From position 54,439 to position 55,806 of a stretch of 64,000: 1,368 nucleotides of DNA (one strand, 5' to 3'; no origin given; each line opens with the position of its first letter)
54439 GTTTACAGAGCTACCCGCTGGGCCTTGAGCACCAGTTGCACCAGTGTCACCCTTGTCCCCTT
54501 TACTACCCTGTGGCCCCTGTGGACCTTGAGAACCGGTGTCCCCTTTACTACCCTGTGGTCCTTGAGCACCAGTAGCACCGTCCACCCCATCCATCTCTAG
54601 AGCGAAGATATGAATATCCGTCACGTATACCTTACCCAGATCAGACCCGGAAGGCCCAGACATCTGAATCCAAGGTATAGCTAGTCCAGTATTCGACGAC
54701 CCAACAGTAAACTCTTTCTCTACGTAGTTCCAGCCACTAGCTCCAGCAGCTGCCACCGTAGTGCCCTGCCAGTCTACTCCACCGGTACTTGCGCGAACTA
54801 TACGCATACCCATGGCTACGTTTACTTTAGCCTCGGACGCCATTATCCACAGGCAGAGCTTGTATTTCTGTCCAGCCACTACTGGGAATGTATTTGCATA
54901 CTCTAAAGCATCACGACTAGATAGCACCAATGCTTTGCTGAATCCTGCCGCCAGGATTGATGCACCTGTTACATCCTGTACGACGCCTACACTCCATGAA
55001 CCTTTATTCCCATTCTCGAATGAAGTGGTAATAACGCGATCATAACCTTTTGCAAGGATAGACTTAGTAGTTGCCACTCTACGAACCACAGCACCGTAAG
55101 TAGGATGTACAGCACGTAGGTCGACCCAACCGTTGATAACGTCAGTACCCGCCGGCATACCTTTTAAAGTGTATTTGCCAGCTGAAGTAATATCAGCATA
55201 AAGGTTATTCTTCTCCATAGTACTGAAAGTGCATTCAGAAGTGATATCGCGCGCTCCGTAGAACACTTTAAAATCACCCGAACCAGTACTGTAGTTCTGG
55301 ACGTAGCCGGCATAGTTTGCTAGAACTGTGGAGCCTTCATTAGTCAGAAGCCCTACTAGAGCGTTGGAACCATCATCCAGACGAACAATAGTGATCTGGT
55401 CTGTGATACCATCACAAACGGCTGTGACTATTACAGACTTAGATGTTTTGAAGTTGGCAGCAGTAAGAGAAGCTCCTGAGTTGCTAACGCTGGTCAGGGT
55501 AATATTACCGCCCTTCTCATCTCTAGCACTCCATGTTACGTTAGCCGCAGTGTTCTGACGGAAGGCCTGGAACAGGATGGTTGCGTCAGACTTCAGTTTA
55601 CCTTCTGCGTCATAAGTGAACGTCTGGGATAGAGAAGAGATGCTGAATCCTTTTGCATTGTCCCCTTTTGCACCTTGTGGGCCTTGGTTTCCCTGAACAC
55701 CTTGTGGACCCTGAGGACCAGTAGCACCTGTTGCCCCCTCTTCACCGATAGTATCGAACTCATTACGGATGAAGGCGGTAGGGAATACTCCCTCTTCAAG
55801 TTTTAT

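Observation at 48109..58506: Giant 3465-aa collagen-like modular fibre protein at the pb4 position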

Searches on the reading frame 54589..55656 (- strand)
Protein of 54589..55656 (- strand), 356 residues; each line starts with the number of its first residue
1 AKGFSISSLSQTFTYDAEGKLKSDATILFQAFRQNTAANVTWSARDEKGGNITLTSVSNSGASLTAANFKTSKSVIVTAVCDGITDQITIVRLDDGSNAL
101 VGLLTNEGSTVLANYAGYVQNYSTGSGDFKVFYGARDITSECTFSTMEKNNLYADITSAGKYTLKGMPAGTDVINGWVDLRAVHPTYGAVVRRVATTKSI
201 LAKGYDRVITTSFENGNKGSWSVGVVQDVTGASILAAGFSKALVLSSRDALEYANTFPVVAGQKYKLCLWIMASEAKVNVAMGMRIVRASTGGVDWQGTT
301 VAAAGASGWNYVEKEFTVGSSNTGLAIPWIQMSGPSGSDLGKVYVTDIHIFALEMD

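Call 20: search_protein_families(library=pfam, proteins=[window:54589-55656:-], max_evalue=10)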
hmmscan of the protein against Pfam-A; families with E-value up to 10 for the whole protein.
window:54589-55656:- (356 aa): 1 family
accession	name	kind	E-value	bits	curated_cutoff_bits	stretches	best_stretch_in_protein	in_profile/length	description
PF02018.23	CBM_4_9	-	0.0016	19.3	25.9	1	210-324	6-124/136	Carbohydrate binding domain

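Call 23: find_homologous_proteins(query=window:54589-55656:-, max_evalue=0.001)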
Query window:54589-55656:-: 5304 candidates shared short words with the query, none scored E <= 0.001.

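Call 24: search_dna_similar(query=window:54589-55656:-, collection=phages, mode=protein, max_rows=40, rows=spread, max_evalue=0.001)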
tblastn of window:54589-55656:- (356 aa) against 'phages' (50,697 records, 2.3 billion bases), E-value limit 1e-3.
Records with a match: 86; places in all: 205; records where one place covers at least 80% of the query: 66.
Best place of each record, by identity: >=99% 2; 95-99% 6; 80-90% 52; 60-80% 2; <60% 24.
By first word of the organism name: Klebsiella 62; Enterococcus 13; Bacillus 6; Pectobacterium 2; Serratia 2; Klebseilla 1.
By host as written in the record: Klebsiella pneumoniae 15; Klebsiella pneumoniae K42 8; - 6; Klebsiella pneumoniae K47 6; Raoultella planticola K57 (synonym: Klebsiella planticola) 5; Klebsiella pneumoniae K21 4; Enterococcus faecium 4; Klebsiella pneumoniae Kpn13 3; and 26 more.
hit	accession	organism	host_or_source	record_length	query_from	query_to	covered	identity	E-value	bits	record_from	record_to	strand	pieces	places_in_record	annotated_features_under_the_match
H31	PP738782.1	Klebsiella phage vB_KpnS_Boggle_ER46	Klebsiella pneumoniae JHCK1 (BEI ...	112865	1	356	100%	99.4%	0e+0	712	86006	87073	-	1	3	straight fiber tail protein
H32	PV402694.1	Klebseilla phage SEL21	Klebsiella variicola AJ055 (clinical ...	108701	1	356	100%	98.9%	0e+0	711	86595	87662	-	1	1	straight fibre tail protein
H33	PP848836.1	Klebsiella phage vB_Kpn13-P1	Klebsiella pneumoniae Kpn13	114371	1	356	100%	98.6%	0e+0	706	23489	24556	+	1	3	tail protein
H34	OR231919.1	Klebsiella phage pzk-kv23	Klebsiella variicola kv23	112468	1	356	100%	98.3%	0e+0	705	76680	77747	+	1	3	hypothetical protein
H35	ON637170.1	Klebsiella phage vB_KpnS_Uniso31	Klebsiella pneumoniae CCCD-K001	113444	1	356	100%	87.5%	0e+0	643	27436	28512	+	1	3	putative central straight fiber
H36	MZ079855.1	Klebsiella phage vB_Kpn_3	MDR-Klebsiella pneumoniae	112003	1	356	100%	86.9%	0e+0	641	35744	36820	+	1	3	putative tail protein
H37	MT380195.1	Klebsiella phage vB_Kpn_B01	Klebsiella pneumoniae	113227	1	356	100%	86.9%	0e+0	640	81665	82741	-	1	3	hypothetical protein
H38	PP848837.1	Klebsiella phage vB_Kpn13-P2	Klebsiella pneumoniae Kpn13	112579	1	356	100%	86.4%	0e+0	635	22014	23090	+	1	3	tail protein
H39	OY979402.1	Klebsiella phage vB_Kpn_K7PH164C4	-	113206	1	356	100%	86.1%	0e+0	636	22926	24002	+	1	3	tail fiber protein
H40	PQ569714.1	Klebsiella phage vB_Kpn_K7_rec15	Klebsiella pneumoniae K46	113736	1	356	100%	86.1%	0e+0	636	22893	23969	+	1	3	straight fiber tail protein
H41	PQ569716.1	Klebsiella phage vB_Kpn_K7_rec17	Klebsiella pneumoniae K47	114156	1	356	100%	86.1%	0e+0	636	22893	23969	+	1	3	straight fiber tail protein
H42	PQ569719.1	Klebsiella phage vB_Kpl_K7_rec1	Raoultella planticola K14 (synonym: ...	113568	1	356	100%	86.1%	0e+0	636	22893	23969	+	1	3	straight fiber tail protein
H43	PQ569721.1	Klebsiella phage vB_Kpn_K7_rec21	Klebsiella pneumoniae K47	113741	1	356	100%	86.1%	0e+0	636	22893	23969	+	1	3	straight fiber tail protein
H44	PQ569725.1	Klebsiella phage vB_Kpl_K7_rec25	Raoultella planticola K57 (synonym: ...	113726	1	356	100%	86.1%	0e+0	636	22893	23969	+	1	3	straight fiber tail protein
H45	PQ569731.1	Klebsiella phage vB_Kpn_K7_rec5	Klebsiella pneumoniae K21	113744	1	356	100%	86.1%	0e+0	636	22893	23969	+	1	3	straight fiber tail protein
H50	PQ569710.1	Klebsiella phage vB_Kpn_K7_rec11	Klebsiella pneumoniae K42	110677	1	356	100%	86.1%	0e+0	633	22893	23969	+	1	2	straight fiber tail protein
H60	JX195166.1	Pectobacterium phage My1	-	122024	1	355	100%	44.1%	3e-84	284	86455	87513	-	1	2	putative tail protein pb4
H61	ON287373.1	Serratia phage vB_SmaM-Kamaji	Serratia marcescens LVF3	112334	1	356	100%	39.1%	6e-73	251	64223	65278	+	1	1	putative central straight fiber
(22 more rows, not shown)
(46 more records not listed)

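Call 26: get_annotated_region(hit=H50, flank=9000)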
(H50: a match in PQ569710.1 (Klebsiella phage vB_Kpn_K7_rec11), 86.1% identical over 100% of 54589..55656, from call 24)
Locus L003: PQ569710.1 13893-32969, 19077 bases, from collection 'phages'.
description: Klebsiella phage vB_Kpn_K7_rec11, complete genome.
organism: Klebsiella phage vB_Kpn_K7_rec11 (NCBI taxid 3412948)
taxonomy: Viruses
host: Klebsiella pneumoniae K42; source: -; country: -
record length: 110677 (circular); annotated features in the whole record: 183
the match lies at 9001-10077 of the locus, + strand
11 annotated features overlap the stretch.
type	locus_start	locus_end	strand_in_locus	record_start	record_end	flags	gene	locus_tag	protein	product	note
CDS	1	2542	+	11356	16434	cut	-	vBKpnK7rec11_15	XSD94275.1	tail length tape measure protein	-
CDS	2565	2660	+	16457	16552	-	-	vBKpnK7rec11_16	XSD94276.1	hypothetical protein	-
CDS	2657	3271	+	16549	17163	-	-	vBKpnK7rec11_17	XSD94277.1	distal tail protein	-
CDS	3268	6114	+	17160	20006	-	-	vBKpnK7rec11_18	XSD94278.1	central tail fiber J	-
CDS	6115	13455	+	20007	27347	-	-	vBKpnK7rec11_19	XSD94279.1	straight fiber tail protein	-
CDS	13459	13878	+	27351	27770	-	-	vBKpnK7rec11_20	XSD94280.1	collar tail protein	for L-shaped tail fibre attachment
CDS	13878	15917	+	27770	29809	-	-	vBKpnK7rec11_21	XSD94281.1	tail fiber protein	-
CDS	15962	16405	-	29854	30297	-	-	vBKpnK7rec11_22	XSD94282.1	dUTPase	-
CDS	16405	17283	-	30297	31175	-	-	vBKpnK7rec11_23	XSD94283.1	exonuclease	-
CDS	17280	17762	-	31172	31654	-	-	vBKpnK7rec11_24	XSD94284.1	RusA-like Holliday junction resolvase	-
CDS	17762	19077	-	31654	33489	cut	-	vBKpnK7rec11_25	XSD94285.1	SbcC-like subunit of palindrome specific endonuclease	-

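Call 27: get_annotated_region(hit=H32, flank=9000)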
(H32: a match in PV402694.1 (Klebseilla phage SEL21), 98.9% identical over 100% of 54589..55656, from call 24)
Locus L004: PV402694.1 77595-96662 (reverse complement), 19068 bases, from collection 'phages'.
description: Klebseilla phage SEL21, complete genome.
organism: Klebseilla phage SEL21 (NCBI taxid 3414246)
taxonomy: Viruses
host: Klebsiella variicola AJ055 (clinical isolate); source: wastewater; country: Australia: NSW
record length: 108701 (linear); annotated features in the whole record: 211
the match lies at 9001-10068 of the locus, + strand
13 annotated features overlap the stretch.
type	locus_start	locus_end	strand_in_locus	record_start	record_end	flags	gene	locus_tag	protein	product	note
CDS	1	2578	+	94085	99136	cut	-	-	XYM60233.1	tail length tape measure protein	-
CDS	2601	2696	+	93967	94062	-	-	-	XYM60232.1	hypothetical protein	-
CDS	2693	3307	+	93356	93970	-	-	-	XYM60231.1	distal tail protein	-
CDS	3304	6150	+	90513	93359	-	-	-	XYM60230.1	central tail fiber J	-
CDS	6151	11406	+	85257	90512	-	-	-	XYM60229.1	straight fibre tail protein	-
CDS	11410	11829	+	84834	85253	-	-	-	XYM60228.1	collar tail protein for L-shaped tail fibre attachment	-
CDS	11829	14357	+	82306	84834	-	-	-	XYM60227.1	tail fiber protein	-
CDS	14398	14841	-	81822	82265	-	-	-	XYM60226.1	dUTPase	-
CDS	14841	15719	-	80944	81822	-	-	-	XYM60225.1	exonuclease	-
CDS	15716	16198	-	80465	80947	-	-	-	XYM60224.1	RusA-like Holliday junction resolvase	-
CDS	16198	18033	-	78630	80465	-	-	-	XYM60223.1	SbcC-like subunit of palindrome specific endonuclease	-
CDS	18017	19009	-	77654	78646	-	-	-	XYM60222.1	SbcD-like subunit of palindrome specific endonuclease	-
CDS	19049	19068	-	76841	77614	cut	-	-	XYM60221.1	single strand DNA binding protein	-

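Call 29: get_annotated_region(hit=H39, flank=9000)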
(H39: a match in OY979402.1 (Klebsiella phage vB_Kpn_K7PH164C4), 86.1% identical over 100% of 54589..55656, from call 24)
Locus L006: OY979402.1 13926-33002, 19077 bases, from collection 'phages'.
description: Klebsiella phage vB_Kpn_K7PH164C4 genome assembly, chromosome: K7PH164C4_assembly.
organism: Klebsiella phage vB_Kpn_K7PH164C4 (NCBI taxid 3071673)
taxonomy: Viruses; Duplodnaviria; Heunggongvirae; Uroviricota; Caudoviricetes; Demerecviridae; Sugarlandvirus
host: -; source: -; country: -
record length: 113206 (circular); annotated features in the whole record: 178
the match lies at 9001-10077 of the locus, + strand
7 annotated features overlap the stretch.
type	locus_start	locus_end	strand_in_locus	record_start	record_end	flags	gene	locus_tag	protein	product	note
CDS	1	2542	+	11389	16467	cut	-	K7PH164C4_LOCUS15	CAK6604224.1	tail length tape measure protein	source:genemarks_glimmer_phanotate_prodigal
CDS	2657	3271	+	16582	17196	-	-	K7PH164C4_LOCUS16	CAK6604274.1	distal tail protein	source:genemarks_glimmer_phanotate_prodigal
CDS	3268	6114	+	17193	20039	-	-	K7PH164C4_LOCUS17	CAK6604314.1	central tail fiber J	source:genemarks_glimmer_phanotate_prodigal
CDS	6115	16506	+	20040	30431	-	-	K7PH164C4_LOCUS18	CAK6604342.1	tail fiber protein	source:genemarks_phanotate_glimmer_prodigal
CDS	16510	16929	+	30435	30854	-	-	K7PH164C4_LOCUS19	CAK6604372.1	unknown function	source:genemarks_glimmer_phanotate_prodigal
CDS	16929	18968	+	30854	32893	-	-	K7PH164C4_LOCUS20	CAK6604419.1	tail fiber protein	source:genemarks_glimmer_phanotate_prodigal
CDS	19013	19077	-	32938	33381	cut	-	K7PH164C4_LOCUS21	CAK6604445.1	dUTPase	source:genemarks_glimmer_phanotate_prodigal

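Call 31: get_annotated_region(hit=H60, flank=9000)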
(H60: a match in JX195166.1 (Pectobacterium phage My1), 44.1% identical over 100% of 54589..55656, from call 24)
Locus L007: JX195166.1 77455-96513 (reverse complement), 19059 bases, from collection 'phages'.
description: Pectobacterium phage My1, complete genome.
organism: Pectobacterium phage My1 (NCBI taxid 1204539)
taxonomy: Viruses; Duplodnaviria; Heunggongvirae; Uroviricota; Caudoviricetes; Demerecviridae; Mccorquodalevirinae; Myunavirus; Myunavirus My1
host: -; source: -; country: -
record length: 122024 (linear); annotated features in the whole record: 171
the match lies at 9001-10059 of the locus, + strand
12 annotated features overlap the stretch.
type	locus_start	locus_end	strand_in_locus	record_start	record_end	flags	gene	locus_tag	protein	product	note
CDS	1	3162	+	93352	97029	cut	-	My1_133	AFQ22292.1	putative pore-forming tail tip protein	-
CDS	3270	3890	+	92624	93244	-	-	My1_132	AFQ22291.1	hypothetical protein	-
CDS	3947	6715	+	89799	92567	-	-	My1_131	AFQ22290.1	putative tail protein pb3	-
CDS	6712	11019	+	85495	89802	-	-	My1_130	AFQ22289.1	putative tail protein pb4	-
CDS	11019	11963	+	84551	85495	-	-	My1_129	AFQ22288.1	hypothetical protein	-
CDS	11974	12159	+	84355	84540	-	-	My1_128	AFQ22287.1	putative phage tail protein 2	-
CDS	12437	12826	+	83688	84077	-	-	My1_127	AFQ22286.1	putative phage tail protein 1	-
CDS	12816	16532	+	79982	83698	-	-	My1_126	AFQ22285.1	YadA domain-containing protein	-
CDS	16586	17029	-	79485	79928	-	-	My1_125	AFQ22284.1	putative deoxyUTP pyrophosphatase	-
CDS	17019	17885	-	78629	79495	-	-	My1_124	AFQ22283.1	flap endonuclease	-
CDS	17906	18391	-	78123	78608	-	-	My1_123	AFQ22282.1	putative D14 protein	-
CDS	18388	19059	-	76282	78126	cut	-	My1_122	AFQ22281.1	putative recombination endonuclease subunit D13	-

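Call 32: get_annotated_region(hit=H61, flank=9000)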
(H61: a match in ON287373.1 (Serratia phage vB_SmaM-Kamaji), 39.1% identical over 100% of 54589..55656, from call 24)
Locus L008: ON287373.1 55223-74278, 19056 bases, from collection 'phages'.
description: Serratia phage vB_SmaM-Kamaji, complete genome.
organism: Serratia phage vB_SmaM-Kamaji (NCBI taxid 2943833)
taxonomy: Viruses; Duplodnaviria; Heunggongvirae; Uroviricota; Caudoviricetes; Demerecviridae
host: Serratia marcescens LVF3; source: sewage; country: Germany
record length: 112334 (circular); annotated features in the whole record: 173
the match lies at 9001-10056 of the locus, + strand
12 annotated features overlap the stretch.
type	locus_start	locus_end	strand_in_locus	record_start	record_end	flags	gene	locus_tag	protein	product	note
CDS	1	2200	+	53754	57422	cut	-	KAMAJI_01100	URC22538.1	putative tape measure protein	-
CDS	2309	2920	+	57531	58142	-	-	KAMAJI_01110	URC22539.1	distal tail protein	-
CDS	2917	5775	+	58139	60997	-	-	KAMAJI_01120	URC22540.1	putative baseplate hub protein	-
CDS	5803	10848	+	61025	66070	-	-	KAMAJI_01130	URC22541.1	putative central straight fiber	-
CDS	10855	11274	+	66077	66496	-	-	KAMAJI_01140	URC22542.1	L-shaped tail fiber protein p132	-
CDS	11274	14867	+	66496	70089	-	-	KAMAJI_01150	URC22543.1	L-shaped tail fiber assembly protein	-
CDS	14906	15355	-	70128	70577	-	-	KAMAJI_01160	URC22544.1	dUTP pyrophosphatase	-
CDS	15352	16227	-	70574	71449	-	-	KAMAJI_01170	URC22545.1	ribonuclease H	-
CDS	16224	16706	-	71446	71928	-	-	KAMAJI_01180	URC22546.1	tRNA endonuclease-like protein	-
CDS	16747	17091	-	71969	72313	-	-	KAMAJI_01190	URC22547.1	hypothetical protein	-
CDS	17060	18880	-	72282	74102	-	-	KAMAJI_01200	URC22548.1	exonuclease subunit II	-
CDS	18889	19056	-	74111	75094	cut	-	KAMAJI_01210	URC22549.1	exonuclease subunit I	-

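Call 51: search_dna_similar(query=window:54589-55656:-, collection=phages, mode=protein, max_rows=60, rows=best, max_evalue=1e-20)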
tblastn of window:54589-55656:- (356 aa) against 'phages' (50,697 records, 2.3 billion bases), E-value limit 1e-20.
Records with a match: 67; places in all: 184; records where one place covers at least 80% of the query: 66.
Best place of each record, by identity: >=99% 2; 95-99% 6; 80-90% 52; 60-80% 2; <60% 5.
By first word of the organism name: Klebsiella 62; Pectobacterium 2; Serratia 2; Klebseilla 1.
By host as written in the record: Klebsiella pneumoniae 15; Klebsiella pneumoniae K42 8; - 6; Klebsiella pneumoniae K47 6; Raoultella planticola K57 (synonym: Klebsiella planticola) 5; Klebsiella pneumoniae K21 4; Klebsiella pneumoniae Kpn13 3; Klebsiella pneumoniae K46 3; and 15 more.
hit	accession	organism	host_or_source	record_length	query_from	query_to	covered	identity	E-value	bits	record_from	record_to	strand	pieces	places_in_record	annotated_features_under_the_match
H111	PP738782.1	Klebsiella phage vB_KpnS_Boggle_ER46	Klebsiella pneumoniae JHCK1 (BEI ...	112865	1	356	100%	99.4%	0e+0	712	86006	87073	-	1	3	straight fiber tail protein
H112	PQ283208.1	Klebsiella phage Shiner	Klebsiella pneumoniae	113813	1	356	100%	99.2%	0e+0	709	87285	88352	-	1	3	central straight tail fiber protein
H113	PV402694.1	Klebseilla phage SEL21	Klebsiella variicola AJ055 (clinical ...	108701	1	356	100%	98.9%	0e+0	711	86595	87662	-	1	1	straight fibre tail protein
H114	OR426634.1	Klebsiella phage pKMKP103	Klebsiella pneumoniae MKP103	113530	1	356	100%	98.6%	0e+0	707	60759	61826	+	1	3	straight fiber tail protein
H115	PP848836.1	Klebsiella phage vB_Kpn13-P1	Klebsiella pneumoniae Kpn13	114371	1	356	100%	98.6%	0e+0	706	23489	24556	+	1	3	tail protein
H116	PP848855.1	Klebsiella phage vB_Kpn9-P3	Klebsiella pneumoniae Kpn9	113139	1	356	100%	98.6%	0e+0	706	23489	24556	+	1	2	tail protein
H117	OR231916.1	Klebsiella phage pzk-kv7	Klebsiella variicola kv7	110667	1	356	100%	98.3%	0e+0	706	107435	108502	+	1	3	hypothetical protein (x2)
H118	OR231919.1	Klebsiella phage pzk-kv23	Klebsiella variicola kv23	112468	1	356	100%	98.3%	0e+0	705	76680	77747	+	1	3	hypothetical protein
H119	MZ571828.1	Klebsiella phage vB_KpnS-VAC35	Klebsiella pneumoniae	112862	1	356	100%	87.5%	0e+0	643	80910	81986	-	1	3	tail fiber protein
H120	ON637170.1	Klebsiella phage vB_KpnS_Uniso31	Klebsiella pneumoniae CCCD-K001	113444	1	356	100%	87.5%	0e+0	643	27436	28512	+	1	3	putative central straight fiber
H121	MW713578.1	Klebsiella phage Shaphc-TDM-1124-4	Klebsiella pneumoniae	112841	1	356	100%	87.5%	0e+0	642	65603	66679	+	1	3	tail fiber protein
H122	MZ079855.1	Klebsiella phage vB_Kpn_3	MDR-Klebsiella pneumoniae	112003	1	356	100%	86.9%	0e+0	641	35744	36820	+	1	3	putative tail protein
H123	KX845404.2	Klebsiella phage vB_Kpn_IME260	Klebsiella pneumoniae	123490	1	356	100%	86.9%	0e+0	640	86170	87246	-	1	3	tail fiber protein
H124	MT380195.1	Klebsiella phage vB_Kpn_B01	Klebsiella pneumoniae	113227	1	356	100%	86.9%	0e+0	640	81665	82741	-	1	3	hypothetical protein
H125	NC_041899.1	Klebsiella phage vB_Kpn_IME260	Klebsiella pneumoniae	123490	1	356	100%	86.9%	0e+0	640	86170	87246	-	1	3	straight fibre tail protein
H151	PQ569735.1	Klebsiella phage vB_Kpn_K7_rec9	Klebsiella pneumoniae K42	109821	1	356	100%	86.1%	0e+0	634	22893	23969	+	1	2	straight fiber tail protein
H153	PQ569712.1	Klebsiella phage vB_Kpn_K7_rec13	Klebsiella pneumoniae K42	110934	1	356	100%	86.1%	0e+0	633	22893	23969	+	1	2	straight fiber tail protein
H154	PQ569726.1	Klebsiella phage vB_Kpl_K7_rec26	Raoultella planticola K57 (synonym: ...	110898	1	356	100%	86.1%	0e+0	633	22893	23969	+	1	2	straight fiber tail protein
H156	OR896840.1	Klebsiella phage GlastoCabaret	Klebsiella pneumoniae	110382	1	356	100%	86.1%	0e+0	632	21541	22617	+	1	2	straight fiber tail protein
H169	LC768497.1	Klebsiella phage phiKp_27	Klebsiella pneumoniae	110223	1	356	100%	83.8%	0e+0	621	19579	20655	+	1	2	hypothetical protein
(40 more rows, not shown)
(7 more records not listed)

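Call 53: search_protein_families(library=phrogs, proteins=[window:54589-55656:-], max_evalue=0.001)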
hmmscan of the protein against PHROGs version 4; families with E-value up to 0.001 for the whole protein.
window:54589-55656:- (356 aa): 5 families
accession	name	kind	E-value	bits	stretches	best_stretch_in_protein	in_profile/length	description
phrog_3890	-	tail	3.7e-213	711.5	1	1-356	942-1300/3453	straight fibre tail protein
phrog_38396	-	tail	7.5e-65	220.4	1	1-353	764-1114/1435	tail protein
phrog_33923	-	unknown function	1.8e-12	46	1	2-164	607-777/2146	-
phrog_25032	-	unknown function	2.6e-10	39.3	1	2-116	799-909/1978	-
phrog_26466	-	unknown function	7.5e-05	20.9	1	196-351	1650-1806/2337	-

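Call 64: get_annotated_region(hit=H156, flank=9000)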
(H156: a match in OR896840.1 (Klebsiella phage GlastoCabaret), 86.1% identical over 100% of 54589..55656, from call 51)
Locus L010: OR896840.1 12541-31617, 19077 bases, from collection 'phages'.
description: Klebsiella phage GlastoCabaret, complete genome.
organism: Klebsiella phage GlastoCabaret (NCBI taxid 3098249)
taxonomy: Viruses; Duplodnaviria; Heunggongvirae; Uroviricota; Caudoviricetes; Demerecviridae; Sugarlandvirus
host: Klebsiella pneumoniae; source: freshwater river [ENVO:01000297]; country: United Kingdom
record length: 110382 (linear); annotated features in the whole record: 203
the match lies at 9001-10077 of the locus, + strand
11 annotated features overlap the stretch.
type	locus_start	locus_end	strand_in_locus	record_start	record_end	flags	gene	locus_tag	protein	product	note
CDS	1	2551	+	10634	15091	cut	-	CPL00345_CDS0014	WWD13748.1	tail length tape measure protein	-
CDS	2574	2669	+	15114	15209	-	-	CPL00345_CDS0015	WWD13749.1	hypothetical protein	-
CDS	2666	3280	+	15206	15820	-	-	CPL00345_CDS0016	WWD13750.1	distal tail protein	-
CDS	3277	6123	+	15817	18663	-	-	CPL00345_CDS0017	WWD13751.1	central tail fiber J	-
CDS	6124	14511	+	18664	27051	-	-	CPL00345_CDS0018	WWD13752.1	straight fiber tail protein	-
CDS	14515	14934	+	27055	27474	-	-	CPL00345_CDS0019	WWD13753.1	collar tail protein for L-shaped tail fiber attachment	-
CDS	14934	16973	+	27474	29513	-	-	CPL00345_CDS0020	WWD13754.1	tail fiber protein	-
CDS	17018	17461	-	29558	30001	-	-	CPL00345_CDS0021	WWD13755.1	dUTPase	-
CDS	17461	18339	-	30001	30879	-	-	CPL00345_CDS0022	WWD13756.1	exonuclease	-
CDS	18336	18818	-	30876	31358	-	-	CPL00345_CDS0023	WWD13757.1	RusA-like Holliday junction resolvase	-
CDS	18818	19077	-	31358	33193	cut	-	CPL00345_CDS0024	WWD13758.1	SbcC-like subunit of palindrome specific endonuclease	-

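Call 65: get_annotated_region(hit=H169, flank=9000)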
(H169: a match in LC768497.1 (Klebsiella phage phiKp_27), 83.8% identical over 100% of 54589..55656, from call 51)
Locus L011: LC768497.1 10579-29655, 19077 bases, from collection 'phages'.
description: Klebsiella phage phiKp_27 DNA, complete genome.
organism: Klebsiella phage phiKp_27 (NCBI taxid 2979983)
taxonomy: Viruses; Duplodnaviria; Heunggongvirae; Uroviricota; Caudoviricetes; Demerecviridae; Sugarlandvirus
host: Klebsiella pneumoniae; source: Sewage; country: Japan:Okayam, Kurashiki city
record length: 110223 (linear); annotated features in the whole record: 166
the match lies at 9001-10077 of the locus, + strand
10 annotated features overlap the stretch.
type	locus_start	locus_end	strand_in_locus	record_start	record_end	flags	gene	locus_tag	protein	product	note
CDS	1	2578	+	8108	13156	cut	-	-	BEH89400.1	hypothetical protein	phiKp27_0110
CDS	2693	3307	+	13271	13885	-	-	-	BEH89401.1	hypothetical protein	phiKp27_0120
CDS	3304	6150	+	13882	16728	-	-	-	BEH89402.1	hypothetical protein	phiKp27_0130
CDS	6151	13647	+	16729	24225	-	-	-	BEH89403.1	hypothetical protein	phiKp27_0140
CDS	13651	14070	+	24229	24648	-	-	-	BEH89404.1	hypothetical protein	phiKp27_0150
CDS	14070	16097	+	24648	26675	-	-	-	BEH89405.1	hypothetical protein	phiKp27_0160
CDS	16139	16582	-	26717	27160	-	dut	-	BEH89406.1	dUTP diphosphatase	phiKp27_0170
CDS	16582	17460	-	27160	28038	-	-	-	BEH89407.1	hypothetical protein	phiKp27_0180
CDS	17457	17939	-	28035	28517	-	-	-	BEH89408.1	hypothetical protein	phiKp27_0190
CDS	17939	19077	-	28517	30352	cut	-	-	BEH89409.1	hypothetical protein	phiKp27_0200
